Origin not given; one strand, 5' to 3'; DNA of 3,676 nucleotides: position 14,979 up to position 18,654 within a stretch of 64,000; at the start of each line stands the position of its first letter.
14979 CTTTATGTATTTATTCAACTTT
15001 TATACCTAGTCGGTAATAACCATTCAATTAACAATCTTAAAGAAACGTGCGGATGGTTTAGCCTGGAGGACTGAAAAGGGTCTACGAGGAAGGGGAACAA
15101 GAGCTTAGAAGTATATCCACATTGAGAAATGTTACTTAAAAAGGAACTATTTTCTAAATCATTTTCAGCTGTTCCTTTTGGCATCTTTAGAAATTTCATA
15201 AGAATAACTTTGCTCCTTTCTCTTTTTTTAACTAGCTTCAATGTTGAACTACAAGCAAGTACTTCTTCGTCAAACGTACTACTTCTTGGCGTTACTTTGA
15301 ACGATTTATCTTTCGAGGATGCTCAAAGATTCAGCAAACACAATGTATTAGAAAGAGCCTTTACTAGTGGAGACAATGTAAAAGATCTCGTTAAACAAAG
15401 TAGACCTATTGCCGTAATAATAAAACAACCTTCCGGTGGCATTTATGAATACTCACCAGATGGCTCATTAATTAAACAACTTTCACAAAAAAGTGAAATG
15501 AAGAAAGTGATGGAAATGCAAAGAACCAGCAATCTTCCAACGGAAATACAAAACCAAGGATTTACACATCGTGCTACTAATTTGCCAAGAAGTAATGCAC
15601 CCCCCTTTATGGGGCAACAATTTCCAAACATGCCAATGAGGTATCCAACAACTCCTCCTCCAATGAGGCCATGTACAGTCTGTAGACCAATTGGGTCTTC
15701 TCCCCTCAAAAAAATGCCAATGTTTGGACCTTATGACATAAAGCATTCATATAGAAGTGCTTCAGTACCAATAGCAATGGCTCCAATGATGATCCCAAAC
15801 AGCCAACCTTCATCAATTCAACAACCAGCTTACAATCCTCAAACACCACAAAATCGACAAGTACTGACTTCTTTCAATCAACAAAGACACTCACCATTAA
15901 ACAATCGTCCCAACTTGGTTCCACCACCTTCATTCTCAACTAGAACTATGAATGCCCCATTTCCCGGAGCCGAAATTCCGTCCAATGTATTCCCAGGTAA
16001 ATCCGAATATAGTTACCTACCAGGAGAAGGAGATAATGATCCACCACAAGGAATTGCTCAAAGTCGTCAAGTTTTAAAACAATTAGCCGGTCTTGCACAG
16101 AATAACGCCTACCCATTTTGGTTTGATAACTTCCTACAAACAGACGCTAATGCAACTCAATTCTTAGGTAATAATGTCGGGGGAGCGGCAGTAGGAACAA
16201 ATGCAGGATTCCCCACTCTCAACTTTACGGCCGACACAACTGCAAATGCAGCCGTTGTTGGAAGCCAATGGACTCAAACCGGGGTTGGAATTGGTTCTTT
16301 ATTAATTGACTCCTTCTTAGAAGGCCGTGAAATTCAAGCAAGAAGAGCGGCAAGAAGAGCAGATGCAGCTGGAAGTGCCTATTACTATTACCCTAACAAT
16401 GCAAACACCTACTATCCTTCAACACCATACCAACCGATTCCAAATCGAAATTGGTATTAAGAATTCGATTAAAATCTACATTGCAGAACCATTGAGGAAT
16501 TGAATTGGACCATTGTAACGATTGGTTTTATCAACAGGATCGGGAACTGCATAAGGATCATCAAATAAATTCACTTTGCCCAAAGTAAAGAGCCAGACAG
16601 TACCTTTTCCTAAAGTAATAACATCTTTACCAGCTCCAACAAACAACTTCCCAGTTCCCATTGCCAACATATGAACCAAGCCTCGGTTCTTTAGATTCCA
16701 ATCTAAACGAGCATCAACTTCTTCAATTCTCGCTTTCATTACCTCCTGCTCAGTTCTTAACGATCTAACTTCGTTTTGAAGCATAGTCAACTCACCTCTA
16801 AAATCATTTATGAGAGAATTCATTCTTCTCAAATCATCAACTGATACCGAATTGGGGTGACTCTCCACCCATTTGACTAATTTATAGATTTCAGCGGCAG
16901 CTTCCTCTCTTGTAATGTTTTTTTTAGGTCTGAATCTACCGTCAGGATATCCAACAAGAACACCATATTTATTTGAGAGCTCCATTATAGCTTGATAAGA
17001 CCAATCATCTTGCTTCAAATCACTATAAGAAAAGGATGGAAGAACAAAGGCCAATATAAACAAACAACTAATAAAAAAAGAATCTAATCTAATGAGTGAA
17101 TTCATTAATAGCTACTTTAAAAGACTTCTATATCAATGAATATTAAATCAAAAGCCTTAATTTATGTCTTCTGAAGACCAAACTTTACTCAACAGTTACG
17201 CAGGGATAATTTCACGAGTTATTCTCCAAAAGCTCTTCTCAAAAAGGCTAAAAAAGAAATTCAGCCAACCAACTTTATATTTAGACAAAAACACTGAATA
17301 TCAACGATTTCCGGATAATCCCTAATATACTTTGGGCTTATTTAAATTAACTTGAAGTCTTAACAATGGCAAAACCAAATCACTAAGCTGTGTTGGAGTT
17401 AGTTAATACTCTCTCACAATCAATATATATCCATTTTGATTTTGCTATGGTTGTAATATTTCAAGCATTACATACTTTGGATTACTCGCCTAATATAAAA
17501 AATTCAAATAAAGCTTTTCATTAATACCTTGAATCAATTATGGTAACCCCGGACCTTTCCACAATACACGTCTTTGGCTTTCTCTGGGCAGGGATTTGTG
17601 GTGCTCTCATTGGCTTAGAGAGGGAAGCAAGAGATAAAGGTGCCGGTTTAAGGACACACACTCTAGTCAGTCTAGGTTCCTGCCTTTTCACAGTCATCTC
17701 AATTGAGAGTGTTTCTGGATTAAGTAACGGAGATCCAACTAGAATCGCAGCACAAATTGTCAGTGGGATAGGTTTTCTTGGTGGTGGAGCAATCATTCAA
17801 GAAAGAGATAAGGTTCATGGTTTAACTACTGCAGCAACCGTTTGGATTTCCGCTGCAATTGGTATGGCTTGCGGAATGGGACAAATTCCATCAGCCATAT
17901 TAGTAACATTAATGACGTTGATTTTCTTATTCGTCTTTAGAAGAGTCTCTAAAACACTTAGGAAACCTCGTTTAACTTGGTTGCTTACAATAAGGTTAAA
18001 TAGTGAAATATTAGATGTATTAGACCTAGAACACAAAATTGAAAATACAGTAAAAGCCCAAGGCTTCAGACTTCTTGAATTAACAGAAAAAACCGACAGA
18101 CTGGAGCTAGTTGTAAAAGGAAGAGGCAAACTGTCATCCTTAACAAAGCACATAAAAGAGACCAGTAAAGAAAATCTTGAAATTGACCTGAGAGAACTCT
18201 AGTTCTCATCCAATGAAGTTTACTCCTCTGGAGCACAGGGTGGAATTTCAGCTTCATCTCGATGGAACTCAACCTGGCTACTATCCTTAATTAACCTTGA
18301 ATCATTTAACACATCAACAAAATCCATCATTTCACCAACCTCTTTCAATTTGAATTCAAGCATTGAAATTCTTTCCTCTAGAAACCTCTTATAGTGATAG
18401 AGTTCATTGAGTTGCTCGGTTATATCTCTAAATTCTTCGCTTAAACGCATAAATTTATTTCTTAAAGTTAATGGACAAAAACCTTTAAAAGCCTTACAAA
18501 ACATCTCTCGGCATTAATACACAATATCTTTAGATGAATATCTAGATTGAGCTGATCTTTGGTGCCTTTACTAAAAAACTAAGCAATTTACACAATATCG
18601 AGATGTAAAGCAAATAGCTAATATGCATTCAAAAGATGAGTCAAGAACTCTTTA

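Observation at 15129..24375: Cluster of four secreted low-complexity proteins: Q/P/N/Y-rich prion-like repeats and a Cys/Pro-rich small membrane protein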

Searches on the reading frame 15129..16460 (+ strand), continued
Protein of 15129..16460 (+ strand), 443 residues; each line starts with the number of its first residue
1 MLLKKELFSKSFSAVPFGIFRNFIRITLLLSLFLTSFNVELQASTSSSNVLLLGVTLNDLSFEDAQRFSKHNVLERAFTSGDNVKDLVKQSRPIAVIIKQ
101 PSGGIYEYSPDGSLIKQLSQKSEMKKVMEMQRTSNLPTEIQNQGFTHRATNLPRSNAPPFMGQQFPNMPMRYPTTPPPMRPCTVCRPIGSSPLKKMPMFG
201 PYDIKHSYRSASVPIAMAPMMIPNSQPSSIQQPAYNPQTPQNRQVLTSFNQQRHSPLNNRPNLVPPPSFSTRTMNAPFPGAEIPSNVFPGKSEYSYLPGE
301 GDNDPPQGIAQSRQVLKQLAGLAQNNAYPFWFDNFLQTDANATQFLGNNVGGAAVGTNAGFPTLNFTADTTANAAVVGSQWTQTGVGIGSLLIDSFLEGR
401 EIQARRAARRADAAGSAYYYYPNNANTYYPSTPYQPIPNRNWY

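Call 62: find_encoding_contigs(protein=P0032, flank=8000, max_places=2)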
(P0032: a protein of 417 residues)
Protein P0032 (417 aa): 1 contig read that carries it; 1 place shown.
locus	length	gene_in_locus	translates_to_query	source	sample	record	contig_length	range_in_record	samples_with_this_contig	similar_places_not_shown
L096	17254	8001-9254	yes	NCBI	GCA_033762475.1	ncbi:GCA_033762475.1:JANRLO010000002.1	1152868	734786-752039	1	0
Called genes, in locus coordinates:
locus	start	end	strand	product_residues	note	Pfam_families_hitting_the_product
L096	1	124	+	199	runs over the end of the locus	-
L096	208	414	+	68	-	PF01632:Ribosomal_L35p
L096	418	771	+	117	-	PF00453:Ribosomal_L20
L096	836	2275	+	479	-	PF00501:AMP-binding, PF13193:AMP-binding_C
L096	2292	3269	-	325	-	PF00814:TsaD, PF22521:HypF_C_2 (weak)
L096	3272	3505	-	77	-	-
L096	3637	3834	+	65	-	PF01783:Ribosomal_L32p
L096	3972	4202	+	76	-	PF00037:Fer4 (faint), PF13237:Fer4_10 (faint), PF14697:Fer4_21 (faint), PF25160:LdpA_Fe-S-bd (faint), PF12837:Fer4_6 (faint), PF12838:Fer4_7, PF13187:Fer4_9 (weak), PF12797:Fer4_2 (weak)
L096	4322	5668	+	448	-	PF03951:Gln-synt_N, PF00120:Gln-synt_C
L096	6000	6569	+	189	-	PF04011:LemA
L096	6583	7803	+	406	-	PF01435:Peptidase_M48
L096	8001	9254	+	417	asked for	-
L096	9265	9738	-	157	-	-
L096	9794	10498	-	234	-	PF02348:CTP_transf_3, PF12804:NTP_transf_3 (weak)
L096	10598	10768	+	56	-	-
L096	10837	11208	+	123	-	PF13499:EF-hand_7 (faint), PF00036:EF-hand_1 (faint), PF13405:EF-hand_6 (faint), PF13202:EF-hand_5 (weak)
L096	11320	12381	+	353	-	PF01757:Acyl_transf_3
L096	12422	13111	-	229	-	PF00106:adh_short, PF01370:Epimerase (weak), PF13561:adh_short_C2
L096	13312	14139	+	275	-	-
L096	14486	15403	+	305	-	PF01379:Porphobil_deam, PF03900:Porphobil_deamC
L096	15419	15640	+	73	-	-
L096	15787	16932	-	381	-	PF01041:DegT_DnrJ_EryC1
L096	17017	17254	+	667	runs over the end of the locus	PF02518:HATPase_c, PF13589:HATPase_c_3, PF01119:DNA_mis_repair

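Call 66: find_encoding_contigs(protein=P0031, flank=8000, max_places=2)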
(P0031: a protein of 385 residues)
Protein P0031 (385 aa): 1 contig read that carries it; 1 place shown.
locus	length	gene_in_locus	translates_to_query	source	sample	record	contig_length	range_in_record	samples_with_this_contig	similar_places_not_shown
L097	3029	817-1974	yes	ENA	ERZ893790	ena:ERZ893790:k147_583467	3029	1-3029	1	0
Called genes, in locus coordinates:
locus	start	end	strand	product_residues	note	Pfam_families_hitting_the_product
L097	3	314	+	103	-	?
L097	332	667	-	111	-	-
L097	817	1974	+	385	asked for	-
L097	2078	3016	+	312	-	PF21694:DNA_pol3_delta_C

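Call 68: find_encoding_contigs(protein=P0035, flank=8000, max_places=2)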
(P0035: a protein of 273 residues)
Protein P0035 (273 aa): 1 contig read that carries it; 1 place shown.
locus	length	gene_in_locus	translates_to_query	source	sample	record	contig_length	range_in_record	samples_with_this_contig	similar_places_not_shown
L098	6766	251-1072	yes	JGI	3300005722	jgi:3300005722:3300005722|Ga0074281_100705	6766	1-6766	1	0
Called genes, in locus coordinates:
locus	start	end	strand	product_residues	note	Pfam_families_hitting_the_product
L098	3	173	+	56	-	?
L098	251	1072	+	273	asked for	-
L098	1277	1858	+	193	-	PF02798:GST_N (weak), PF13409:GST_N_2, PF00043:GST_C, PF14497:GST_C_3 (weak), PF13410:GST_C_2 (weak)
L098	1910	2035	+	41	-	-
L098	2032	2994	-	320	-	-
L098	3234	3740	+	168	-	PF00353:HemolysinCabind (faint)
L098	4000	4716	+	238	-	-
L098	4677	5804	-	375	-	PF01435:Peptidase_M48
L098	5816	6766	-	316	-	?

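Call 71: search_protein_families(library=pfam, proteins=[P0047, P0048, P0049, P0051, P0053, P0055], max_evalue=0.05)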
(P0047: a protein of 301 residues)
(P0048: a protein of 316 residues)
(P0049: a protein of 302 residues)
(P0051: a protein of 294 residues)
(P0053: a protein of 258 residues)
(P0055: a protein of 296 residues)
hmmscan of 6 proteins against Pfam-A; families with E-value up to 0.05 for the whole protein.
P0047 (301 aa): 0 families

P0048 (316 aa): 0 families

P0049 (302 aa): 0 families

P0051 (294 aa): 0 families

P0053 (258 aa): 0 families

P0055 (296 aa): 0 families

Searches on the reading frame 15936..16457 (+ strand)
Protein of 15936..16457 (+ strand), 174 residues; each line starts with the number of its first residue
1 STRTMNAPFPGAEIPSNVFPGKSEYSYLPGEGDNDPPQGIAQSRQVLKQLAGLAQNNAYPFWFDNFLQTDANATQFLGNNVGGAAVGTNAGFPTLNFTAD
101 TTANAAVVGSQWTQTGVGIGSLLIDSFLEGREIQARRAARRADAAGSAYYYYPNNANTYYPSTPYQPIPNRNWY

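Call 48: predict_structure(alignment_id=A5)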
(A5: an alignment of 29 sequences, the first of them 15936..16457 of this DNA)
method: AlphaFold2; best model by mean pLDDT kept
length: 174 residues; sequences in the alignment: 29
mean_pLDDT: 53.9   pTM: 0.26
mean pLDDT of the five models: 53.9, 53.4, 52.6, 52.2, 49.0
residues with pLDDT >= 90: 0; 70-90: 23; 50-70: 71; < 50: 80
segments of 3 or more residues with pLDDT < 50: 1-6, 59-61, 63-106, 147-162
pLDDT, mean of each block of 10 residues (from residue 1): 50 57 50 53 69 60 43 45 41 43 48 57 72 78 54 44 53 52
secondary structure, 60 per line:
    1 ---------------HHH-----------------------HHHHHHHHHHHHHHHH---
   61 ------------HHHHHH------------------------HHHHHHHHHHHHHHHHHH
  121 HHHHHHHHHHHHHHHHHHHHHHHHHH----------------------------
elements in order: H42-57 H73-78 H103-146

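Call 70: search_protein_families(library=pfam, alignment_id=A5, max_evalue=0.01)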
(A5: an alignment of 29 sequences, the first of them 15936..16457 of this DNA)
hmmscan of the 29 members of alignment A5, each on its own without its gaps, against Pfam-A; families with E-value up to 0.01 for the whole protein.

A. member 1, window:15936-16457:+ (174 aa): 0 families

B. families by the number of members that match (of 29 scanned): 0 families

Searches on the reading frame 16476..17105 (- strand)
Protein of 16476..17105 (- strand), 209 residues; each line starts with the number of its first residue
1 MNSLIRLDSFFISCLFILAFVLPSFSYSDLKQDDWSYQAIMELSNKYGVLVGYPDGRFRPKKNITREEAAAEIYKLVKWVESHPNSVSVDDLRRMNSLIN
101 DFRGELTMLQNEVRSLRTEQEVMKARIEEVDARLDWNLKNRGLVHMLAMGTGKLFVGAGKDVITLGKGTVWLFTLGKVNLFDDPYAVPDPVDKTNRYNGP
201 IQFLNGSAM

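Call 3: search_protein_families(library=pfam, proteins=[window:16476-17105:-], max_evalue=0.1)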
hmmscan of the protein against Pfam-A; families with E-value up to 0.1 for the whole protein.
window:16476-17105:- (209 aa): 4 families
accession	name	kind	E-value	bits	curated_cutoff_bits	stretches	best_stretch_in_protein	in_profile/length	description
PF00395.25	SLH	-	5.5e-12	45.9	20.8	1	26-70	1-44/44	S-layer homology domain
PF14712.11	Snapin_Pallidin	-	0.016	16.1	29.6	1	98-142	7-51/89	Snapin/Pallidin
PF24319.2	DUF7491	-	0.074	13.7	30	0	90-134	28-72/90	Coiled-coil region of unknown function (DUF7491)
PF00038.26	Filament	-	0.084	12.9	40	0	86-140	206-260/313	Intermediate filament protein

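Call 44: search_protein_families(library=ncbifam, proteins=[window:16476-17105:-], max_evalue=1)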
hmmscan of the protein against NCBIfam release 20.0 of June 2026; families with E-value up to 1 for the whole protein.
window:16476-17105:- (209 aa): 4 families
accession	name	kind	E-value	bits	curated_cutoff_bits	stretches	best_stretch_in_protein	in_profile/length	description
NF033921.0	por_somb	subfamily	1.6e-14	53.4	100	1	27-120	7-105/485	iron uptake porin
NF033190.2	inl_like_NEAT_1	exception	0.0086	14.4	1275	1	27-79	582-633/754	NEAT domain-containing leucine-rich repeat protein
NF045487.1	ASRP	equivalog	0.14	10.7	300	1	89-131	196-442/593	archaea-specific SMC-related protein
NF009467.0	PRK12826.1-3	subfamily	0.2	10.7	269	1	77-148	41-112/274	SDR family mycofactocin-dependent oxidoreductase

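Call 71: search_protein_families(library=pfam, proteins=[P0047, P0048, P0049, P0051, P0053, P0055], max_evalue=0.05)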
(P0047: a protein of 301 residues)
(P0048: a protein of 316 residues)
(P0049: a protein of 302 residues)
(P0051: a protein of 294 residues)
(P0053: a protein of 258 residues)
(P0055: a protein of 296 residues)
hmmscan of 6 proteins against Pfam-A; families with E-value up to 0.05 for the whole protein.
P0047 (301 aa): 0 families

P0048 (316 aa): 0 families

P0049 (302 aa): 0 families

P0051 (294 aa): 0 families

P0053 (258 aa): 0 families

P0055 (296 aa): 0 families

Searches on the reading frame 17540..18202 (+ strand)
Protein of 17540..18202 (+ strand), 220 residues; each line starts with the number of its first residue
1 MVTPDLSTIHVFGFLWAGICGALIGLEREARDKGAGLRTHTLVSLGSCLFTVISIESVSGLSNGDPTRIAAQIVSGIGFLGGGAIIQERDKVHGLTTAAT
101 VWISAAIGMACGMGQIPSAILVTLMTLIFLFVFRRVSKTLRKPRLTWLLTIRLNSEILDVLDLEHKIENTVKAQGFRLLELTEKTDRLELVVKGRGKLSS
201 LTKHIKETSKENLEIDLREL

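Call 3: search_protein_families(library=pfam, proteins=[window:17540-18202:+], max_evalue=0.1)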
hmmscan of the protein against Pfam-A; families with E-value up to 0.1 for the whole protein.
window:17540-18202:+ (220 aa): 1 family
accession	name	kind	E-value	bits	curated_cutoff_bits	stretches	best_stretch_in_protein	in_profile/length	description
PF02308.21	MgtC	-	2.2e-41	141.4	31.4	1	15-138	2-120/121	MgtC family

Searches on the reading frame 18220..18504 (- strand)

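Call 3: search_protein_families(library=pfam, proteins=[window:18220-18504:-], max_evalue=0.1)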
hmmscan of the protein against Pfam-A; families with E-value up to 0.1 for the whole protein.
window:18220-18504:- (94 aa): 2 families
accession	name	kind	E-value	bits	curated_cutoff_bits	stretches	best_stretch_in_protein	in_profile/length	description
PF16326.10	ABC_tran_CTD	-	0.054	14.2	32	0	16-36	41-61/69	ABC transporter C-terminal domain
PF15070.11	GOLGA2L5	-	0.087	12.1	29.2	1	14-62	173-221/520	Putative golgin subfamily A member 2-like protein 5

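Call 44: search_protein_families(library=ncbifam, proteins=[window:18220-18504:-], max_evalue=1)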
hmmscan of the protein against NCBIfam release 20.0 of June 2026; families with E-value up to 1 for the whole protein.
window:18220-18504:- (94 aa): 2 families
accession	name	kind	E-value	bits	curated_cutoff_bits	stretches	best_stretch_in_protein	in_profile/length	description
NF033090.1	HK_VanS_B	exception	0.071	12.1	920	1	28-89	249-309/447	vancomycin resistance histidine kinase VanS-B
TIGR02436.1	TIGR02436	subfamily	0.14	12.3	24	0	43-85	52-94/109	four helix bundle protein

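Call 71: search_protein_families(library=pfam, proteins=[P0047, P0048, P0049, P0051, P0053, P0055], max_evalue=0.05)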
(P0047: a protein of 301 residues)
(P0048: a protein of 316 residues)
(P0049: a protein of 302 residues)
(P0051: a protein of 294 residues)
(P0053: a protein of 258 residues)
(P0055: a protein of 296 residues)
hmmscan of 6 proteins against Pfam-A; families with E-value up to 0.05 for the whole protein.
P0047 (301 aa): 0 families

P0048 (316 aa): 0 families

P0049 (302 aa): 0 families

P0051 (294 aa): 0 families

P0053 (258 aa): 0 families

P0055 (296 aa): 0 families
